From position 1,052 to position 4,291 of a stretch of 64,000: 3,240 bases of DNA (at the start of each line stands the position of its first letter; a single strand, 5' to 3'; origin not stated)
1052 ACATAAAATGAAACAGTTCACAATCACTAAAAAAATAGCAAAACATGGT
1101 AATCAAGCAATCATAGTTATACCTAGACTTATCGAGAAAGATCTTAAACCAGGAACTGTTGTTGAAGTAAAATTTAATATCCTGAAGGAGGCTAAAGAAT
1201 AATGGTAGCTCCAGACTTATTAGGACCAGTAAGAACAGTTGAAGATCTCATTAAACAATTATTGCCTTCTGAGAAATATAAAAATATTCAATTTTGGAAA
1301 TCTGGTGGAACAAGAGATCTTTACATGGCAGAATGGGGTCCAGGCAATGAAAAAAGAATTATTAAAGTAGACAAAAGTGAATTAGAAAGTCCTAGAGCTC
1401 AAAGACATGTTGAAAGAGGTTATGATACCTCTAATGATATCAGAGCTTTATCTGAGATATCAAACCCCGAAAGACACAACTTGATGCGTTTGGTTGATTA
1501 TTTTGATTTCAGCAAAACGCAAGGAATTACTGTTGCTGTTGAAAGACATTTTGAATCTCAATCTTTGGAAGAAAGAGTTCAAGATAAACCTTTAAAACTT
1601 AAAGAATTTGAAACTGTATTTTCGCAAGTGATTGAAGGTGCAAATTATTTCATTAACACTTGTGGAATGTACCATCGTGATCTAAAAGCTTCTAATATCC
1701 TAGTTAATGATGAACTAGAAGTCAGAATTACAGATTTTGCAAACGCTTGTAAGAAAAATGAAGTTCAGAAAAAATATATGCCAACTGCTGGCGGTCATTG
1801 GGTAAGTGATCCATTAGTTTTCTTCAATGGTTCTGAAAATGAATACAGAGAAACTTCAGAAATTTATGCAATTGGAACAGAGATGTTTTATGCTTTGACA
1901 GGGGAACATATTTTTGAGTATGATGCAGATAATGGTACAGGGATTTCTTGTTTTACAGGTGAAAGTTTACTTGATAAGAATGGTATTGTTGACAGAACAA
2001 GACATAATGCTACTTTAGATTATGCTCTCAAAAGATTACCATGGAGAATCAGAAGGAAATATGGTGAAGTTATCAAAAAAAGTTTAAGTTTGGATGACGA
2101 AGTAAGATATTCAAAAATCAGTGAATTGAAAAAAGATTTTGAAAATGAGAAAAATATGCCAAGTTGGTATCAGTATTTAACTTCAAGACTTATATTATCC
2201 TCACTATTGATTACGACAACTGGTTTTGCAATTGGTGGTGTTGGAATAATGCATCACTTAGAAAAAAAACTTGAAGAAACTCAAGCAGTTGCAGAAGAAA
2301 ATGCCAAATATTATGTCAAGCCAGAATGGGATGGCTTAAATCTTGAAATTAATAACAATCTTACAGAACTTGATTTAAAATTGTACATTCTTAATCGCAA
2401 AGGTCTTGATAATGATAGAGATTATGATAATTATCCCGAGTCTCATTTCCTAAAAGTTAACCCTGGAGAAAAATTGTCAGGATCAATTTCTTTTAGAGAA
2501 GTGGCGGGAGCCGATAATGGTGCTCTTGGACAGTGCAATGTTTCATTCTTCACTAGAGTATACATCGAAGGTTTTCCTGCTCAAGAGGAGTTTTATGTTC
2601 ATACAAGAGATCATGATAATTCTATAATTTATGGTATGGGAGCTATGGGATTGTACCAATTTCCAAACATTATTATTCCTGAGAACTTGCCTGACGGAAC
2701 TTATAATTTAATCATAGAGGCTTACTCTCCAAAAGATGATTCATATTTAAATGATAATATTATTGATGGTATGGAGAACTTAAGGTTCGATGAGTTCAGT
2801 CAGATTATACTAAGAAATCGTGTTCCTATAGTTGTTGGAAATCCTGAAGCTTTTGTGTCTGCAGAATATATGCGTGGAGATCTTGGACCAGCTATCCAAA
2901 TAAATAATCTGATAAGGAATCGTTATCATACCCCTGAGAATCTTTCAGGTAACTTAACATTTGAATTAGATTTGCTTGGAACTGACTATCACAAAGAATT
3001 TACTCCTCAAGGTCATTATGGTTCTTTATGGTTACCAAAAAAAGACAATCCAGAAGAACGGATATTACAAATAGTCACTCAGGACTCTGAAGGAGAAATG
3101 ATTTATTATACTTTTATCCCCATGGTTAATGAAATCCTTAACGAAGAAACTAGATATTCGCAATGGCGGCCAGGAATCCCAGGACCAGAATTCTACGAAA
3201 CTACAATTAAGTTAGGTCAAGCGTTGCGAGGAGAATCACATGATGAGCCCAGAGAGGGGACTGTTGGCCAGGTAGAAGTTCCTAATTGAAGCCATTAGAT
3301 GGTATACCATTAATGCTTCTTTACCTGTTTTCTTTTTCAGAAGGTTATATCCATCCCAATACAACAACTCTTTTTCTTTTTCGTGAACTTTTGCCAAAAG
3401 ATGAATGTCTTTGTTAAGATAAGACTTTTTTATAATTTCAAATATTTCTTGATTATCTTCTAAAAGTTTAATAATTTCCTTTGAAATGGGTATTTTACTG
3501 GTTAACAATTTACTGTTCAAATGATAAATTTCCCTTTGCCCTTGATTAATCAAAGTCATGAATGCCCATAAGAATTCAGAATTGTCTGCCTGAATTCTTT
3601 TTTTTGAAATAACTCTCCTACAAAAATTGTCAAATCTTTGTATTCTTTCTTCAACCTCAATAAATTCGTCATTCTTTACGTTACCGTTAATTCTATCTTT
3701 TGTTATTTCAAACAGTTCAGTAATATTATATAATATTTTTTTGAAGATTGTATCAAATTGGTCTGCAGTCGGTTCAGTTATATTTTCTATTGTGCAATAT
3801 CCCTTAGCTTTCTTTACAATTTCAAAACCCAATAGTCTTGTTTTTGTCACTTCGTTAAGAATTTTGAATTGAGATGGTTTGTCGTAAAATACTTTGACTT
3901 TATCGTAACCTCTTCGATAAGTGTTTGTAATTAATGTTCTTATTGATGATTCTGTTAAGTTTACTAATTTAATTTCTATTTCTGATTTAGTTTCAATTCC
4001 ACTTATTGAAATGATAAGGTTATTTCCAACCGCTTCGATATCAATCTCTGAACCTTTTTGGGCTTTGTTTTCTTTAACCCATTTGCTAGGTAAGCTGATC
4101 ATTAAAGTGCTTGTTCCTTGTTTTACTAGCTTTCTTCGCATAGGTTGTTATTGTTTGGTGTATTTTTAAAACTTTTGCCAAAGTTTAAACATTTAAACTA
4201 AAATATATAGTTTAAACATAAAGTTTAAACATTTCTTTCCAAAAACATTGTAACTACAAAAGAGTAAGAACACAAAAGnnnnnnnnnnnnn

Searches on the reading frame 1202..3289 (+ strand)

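Call 61: search_protein_families(library=pfam, proteins=[window:1202-3289:+])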
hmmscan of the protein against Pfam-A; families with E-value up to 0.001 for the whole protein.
window:1202-3289:+ (695 aa): 2 families
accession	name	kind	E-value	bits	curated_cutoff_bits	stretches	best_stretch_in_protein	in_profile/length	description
PF00069.31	Pkinase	-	6.2e-20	72.1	31.7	1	54-304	16-253/263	Protein kinase domain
PF07714.23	PK_Tyr_Ser-Thr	-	2.5e-09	37.2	23.1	1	78-229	44-195/258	Protein tyrosine and serine/threonine kinase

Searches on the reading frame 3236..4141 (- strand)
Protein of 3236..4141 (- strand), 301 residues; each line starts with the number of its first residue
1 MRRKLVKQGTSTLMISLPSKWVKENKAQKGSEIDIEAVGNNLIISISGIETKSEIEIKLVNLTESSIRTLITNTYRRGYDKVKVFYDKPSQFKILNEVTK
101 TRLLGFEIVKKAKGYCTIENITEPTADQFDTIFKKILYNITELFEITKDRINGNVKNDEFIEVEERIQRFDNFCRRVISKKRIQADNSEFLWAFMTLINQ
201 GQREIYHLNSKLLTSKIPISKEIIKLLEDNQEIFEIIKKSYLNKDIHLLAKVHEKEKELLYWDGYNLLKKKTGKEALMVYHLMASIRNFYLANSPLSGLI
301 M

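Call 61: search_protein_families(library=pfam, proteins=[window:3236-4141:-])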
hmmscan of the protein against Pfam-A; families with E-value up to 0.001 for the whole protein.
window:3236-4141:- (301 aa): 1 family
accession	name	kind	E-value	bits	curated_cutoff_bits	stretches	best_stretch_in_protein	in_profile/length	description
PF04014.23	MazE_antitoxin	-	4.5e-07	30.2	24.7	1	6-44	1-40/48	Antidote-toxin recognition MazE, bacterial antitoxin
